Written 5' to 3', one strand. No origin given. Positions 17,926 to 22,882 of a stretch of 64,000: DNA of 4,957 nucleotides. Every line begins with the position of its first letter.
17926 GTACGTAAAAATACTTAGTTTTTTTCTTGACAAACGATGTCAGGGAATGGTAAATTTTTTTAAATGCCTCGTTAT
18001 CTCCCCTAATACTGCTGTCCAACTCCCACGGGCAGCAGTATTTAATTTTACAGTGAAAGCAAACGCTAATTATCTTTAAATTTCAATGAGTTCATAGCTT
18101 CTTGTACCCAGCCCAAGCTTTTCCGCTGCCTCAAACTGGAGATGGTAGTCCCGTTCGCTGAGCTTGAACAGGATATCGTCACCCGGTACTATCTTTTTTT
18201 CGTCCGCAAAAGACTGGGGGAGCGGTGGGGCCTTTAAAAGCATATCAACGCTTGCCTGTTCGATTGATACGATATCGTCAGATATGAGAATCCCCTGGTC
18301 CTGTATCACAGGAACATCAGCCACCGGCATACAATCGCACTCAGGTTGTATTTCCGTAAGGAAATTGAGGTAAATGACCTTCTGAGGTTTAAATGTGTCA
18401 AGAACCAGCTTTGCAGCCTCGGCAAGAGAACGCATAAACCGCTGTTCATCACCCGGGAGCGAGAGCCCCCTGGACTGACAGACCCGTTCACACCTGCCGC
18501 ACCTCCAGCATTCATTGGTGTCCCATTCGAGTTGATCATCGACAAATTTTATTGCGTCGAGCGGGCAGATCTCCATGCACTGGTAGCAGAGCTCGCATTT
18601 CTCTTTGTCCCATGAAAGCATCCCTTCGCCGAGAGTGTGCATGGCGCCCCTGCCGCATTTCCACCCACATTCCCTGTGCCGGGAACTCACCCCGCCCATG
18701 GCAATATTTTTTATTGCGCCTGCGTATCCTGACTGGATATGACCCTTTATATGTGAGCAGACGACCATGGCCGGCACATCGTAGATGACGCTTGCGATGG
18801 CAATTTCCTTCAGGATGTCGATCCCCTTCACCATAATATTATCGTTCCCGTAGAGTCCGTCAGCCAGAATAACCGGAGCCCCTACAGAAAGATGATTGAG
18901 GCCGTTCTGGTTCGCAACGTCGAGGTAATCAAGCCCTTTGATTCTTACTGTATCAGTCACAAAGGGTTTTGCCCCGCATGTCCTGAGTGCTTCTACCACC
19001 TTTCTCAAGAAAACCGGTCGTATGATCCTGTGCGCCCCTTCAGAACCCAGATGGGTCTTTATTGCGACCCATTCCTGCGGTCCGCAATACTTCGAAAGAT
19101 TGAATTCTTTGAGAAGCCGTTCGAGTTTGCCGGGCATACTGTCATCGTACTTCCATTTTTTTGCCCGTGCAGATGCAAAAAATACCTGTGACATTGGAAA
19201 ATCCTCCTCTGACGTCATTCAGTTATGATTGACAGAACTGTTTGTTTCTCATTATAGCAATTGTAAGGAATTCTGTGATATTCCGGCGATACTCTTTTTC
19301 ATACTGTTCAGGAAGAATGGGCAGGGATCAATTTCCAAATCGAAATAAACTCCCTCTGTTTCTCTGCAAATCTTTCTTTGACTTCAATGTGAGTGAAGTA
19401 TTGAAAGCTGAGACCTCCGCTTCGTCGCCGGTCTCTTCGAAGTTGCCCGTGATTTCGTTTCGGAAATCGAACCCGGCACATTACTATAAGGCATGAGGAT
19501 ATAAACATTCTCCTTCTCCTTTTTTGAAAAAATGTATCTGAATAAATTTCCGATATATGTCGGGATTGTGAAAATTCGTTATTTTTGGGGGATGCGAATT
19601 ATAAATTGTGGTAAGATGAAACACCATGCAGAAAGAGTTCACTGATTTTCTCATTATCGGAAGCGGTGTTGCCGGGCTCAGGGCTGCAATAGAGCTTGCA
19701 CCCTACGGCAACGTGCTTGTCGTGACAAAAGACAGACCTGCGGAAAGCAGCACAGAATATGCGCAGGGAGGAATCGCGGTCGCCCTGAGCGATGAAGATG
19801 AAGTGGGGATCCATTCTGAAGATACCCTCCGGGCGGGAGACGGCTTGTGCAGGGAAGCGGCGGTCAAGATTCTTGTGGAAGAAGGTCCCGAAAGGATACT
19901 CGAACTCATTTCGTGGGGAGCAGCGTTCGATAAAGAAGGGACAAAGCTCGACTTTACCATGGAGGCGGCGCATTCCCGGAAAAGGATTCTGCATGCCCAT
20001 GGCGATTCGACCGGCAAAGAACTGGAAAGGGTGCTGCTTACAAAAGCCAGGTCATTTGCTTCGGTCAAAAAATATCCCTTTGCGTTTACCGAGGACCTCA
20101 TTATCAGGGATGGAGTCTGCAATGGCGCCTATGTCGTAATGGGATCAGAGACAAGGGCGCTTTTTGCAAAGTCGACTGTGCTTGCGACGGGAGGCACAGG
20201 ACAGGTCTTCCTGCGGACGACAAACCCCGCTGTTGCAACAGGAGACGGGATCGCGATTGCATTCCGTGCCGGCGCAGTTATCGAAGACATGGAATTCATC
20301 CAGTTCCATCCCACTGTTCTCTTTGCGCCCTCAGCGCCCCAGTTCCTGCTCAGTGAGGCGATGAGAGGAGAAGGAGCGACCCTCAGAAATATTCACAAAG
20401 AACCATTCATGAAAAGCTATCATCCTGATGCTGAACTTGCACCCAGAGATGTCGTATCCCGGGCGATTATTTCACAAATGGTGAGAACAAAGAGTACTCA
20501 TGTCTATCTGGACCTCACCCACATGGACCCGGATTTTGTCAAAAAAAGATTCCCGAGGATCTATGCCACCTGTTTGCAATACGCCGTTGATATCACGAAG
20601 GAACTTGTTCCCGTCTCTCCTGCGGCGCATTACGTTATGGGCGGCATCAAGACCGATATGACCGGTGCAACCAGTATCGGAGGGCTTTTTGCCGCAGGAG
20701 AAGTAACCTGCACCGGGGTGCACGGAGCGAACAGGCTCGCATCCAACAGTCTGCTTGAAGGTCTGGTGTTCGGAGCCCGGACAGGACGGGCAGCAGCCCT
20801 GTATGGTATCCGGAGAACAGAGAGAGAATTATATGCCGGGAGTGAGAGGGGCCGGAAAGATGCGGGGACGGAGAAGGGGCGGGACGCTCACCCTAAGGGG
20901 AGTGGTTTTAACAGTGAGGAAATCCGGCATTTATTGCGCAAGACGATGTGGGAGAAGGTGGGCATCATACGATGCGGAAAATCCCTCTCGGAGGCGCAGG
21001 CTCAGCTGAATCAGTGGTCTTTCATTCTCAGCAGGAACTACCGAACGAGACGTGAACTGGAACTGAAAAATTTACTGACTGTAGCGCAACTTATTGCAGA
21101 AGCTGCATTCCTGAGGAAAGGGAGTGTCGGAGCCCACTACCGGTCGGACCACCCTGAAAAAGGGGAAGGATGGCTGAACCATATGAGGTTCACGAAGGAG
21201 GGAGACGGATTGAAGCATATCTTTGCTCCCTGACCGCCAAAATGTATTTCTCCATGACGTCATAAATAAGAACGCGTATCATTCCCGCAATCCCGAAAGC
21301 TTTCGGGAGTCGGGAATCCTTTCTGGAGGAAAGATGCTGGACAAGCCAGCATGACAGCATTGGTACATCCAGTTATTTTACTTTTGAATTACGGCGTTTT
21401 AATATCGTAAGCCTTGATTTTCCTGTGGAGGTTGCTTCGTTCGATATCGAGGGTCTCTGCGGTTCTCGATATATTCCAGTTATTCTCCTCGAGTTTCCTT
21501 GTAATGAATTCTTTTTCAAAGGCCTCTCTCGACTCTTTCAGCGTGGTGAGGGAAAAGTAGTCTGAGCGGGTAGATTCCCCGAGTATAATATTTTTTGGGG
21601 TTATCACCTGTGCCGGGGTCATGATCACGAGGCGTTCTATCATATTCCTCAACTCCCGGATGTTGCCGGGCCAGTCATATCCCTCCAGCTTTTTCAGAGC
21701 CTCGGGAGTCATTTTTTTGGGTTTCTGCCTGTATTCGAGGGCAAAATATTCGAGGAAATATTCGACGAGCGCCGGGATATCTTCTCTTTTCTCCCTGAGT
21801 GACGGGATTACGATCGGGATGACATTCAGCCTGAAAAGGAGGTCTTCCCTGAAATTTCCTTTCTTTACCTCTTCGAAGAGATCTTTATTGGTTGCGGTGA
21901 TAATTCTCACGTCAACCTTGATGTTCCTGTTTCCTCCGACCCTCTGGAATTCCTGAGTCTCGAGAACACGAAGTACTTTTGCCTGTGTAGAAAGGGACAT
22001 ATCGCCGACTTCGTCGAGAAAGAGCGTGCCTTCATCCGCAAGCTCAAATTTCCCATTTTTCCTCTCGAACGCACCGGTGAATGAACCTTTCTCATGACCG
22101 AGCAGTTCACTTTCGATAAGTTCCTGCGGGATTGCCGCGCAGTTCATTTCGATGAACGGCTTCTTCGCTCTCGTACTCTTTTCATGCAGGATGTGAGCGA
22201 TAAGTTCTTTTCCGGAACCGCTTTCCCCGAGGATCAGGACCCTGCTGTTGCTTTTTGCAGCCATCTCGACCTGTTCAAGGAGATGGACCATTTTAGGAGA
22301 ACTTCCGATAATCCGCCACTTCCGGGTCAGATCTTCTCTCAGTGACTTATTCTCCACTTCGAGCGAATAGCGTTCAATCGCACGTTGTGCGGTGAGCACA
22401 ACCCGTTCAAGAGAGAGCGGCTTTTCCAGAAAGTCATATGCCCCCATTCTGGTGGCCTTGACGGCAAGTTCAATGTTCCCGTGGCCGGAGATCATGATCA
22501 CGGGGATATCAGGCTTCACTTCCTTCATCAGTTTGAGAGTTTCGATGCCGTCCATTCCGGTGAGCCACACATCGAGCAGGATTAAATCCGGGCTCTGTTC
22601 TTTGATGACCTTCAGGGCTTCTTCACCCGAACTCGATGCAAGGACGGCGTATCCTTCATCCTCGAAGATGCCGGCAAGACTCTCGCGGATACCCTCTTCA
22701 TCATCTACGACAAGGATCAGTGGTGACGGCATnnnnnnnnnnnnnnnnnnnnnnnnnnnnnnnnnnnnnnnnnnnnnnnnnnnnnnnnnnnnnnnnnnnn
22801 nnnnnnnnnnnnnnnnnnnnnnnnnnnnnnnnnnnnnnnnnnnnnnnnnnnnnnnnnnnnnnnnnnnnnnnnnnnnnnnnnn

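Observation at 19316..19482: Undescribed ~166-nt dispersed structured element in three copies (19316-19482, 26605-26769, 50510-50677)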

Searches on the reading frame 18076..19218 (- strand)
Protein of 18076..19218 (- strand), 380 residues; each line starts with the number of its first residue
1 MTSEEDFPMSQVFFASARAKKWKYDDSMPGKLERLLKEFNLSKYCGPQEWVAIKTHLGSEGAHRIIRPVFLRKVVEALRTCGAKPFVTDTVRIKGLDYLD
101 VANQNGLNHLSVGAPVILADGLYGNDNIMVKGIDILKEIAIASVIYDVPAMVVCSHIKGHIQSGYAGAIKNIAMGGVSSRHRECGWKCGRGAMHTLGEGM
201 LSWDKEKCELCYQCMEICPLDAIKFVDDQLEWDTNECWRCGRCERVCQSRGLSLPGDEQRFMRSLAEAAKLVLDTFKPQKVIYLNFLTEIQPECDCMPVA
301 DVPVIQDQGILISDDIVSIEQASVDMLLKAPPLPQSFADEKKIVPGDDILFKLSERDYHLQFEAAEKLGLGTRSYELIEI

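Call 12: search_protein_families(library=pfam, proteins=[window:18076-19218:-])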
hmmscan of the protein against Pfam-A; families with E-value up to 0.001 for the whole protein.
window:18076-19218:- (380 aa): 9 families
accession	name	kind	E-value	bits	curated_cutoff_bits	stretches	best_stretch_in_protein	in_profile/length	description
PF04015.17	DUF362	-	2.7e-39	135.7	24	1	51-325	1-200/200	Domain of unknown function (DUF362)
PF00037.32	Fer4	-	4.2e-12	45.8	21.1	2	203-224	3-24/24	4Fe-4S binding domain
PF12837.12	Fer4_6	-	3.3e-07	30.4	25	1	202-219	3-20/24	4Fe-4S binding domain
PF13237.11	Fer4_10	-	4.7e-07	30.1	25.5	1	203-247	4-52/53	4Fe-4S dicluster domain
PF13187.11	Fer4_9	-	1.3e-05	25.6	27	1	207-249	1-49/52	4Fe-4S dicluster domain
PF25160.1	LdpA_Fe-S-bd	-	4.7e-05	23.5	27.6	1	214-248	9-39/49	LdpA Fe-S cluster-binding domain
PF12797.12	Fer4_2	-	5.6e-05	23.3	24.5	0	202-219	4-21/22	4Fe-4S binding domain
PF12838.12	Fer4_7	-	0.00016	22.5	27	1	207-248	1-49/52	4Fe-4S dicluster domain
PF14697.11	Fer4_21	-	0.00021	21.8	35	0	204-247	4-51/59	4Fe-4S dicluster domain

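Call 57: find_encoding_contigs(protein=window:18076-19218:-, flank=10000, max_places=6)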
Protein window:18076-19218:- (380 aa): no gene with exactly this product is on record in the collection.
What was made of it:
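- Tried and rejected: An exact-protein look-up of the DUF362 neighbour was not on record (call 57).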

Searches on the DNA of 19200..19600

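Call 7: search_rna_families(source=window, start=19200, end=19600, threshold=evalue, max_evalue=10, show_alignments=3)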
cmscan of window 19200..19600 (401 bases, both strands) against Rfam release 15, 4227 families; matches with E-value up to 10: 1.
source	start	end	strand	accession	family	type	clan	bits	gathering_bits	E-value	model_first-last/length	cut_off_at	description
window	19460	19581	+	RF02698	Avalong_thermometer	Cis-reg; thermoregulator;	-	14.1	154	5.7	1-131/131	no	Avalong 5' UTR thermometer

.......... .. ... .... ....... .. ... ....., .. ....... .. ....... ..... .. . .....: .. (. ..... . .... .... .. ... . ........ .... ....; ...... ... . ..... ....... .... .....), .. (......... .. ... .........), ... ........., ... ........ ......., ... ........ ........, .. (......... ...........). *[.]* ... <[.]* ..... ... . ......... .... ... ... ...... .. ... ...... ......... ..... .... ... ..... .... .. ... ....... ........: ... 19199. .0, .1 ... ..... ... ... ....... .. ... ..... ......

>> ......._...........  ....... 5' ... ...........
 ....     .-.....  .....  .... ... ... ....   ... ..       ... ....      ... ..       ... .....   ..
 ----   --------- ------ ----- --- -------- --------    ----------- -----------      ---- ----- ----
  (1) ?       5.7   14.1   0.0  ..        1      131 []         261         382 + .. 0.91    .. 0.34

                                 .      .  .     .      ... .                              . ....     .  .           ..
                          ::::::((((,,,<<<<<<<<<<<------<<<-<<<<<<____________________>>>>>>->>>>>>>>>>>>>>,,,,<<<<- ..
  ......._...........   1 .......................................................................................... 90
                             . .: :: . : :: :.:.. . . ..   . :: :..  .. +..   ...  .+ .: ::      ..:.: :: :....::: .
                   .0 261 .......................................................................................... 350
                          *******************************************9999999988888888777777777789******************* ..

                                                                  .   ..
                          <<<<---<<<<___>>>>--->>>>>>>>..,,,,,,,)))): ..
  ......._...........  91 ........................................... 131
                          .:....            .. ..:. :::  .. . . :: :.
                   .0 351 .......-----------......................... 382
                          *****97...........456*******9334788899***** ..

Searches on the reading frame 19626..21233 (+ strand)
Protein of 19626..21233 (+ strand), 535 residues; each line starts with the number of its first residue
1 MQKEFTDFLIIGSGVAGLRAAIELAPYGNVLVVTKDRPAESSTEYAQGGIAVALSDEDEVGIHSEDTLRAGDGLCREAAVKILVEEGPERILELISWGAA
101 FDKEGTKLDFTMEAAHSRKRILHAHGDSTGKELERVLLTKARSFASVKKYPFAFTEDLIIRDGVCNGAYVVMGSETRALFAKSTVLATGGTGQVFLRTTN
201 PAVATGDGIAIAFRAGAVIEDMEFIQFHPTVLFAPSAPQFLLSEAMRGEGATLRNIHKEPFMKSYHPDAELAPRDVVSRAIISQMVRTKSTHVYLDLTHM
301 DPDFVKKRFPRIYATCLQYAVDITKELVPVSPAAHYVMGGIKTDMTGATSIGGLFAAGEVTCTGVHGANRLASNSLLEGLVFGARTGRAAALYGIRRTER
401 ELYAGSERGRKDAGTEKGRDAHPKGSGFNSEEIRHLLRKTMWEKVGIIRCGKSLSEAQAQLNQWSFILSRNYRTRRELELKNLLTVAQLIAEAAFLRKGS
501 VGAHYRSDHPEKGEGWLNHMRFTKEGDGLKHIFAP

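Call 12: search_protein_families(library=pfam, proteins=[window:19626-21233:+])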
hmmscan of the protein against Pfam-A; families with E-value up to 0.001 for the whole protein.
window:19626-21233:+ (535 aa): 4 families
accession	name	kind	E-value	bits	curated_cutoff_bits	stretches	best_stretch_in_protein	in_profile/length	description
PF00890.30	FAD_binding_2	-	3.4e-90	303.6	20.4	1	7-376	1-414/414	FAD binding domain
PF02910.25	Succ_DH_flav_C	-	5.8e-14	52.6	20.8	1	436-525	3-103/130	Fumarate reductase flavoprotein C-term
PF07992.20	Pyr_redox_2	-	9.3e-07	29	26.1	0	7-39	2-31/291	Pyridine nucleotide-disulphide oxidoreductase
PF01266.30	DAO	-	1.8e-06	28.2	27.9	1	7-85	1-65/353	FAD dependent oxidoreductase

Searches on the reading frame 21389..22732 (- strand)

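Call 12: search_protein_families(library=pfam, proteins=[window:21389-22732:-])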
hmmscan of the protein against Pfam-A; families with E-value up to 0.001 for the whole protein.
window:21389-22732:- (447 aa): 9 families
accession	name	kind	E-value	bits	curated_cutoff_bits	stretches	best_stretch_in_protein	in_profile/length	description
PF00158.32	Sigma54_activat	-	7.5e-71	237.7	20.2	1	141-307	1-167/168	Sigma-54 interaction domain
PF00072.30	Response_reg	-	2.4e-31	108.6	30.2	1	6-112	1-107/111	Response regulator receiver domain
PF25601.1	AAA_lid_14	-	4.2e-25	87.8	27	1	313-382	1-70/87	AAA+ ATPase lid domain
PF14532.12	Sigma54_activ_2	-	1.9e-23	83.7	25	1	142-312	1-138/138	Sigma-54 interaction domain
PF02954.25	HTH_8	-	5.6e-12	45.6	22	1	402-442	2-42/42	Bacterial regulatory protein, Fis family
PF07728.20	AAA_5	-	7.6e-07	29.7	22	1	165-283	2-123/139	AAA domain (dynein-related subfamily)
PF01078.27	Mg_chelatase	-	1.2e-05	25.3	20.3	0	220-282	93-157/207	Magnesium chelatase, subunit ChlI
PF00004.35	AAA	-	8.9e-05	23.4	21.2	1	165-288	1-113/131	ATPase family associated with various cellular activities (AAA)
PF00493.29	MCM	-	0.00056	19.5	23.3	0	156-283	51-173/224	MCM P-loop domain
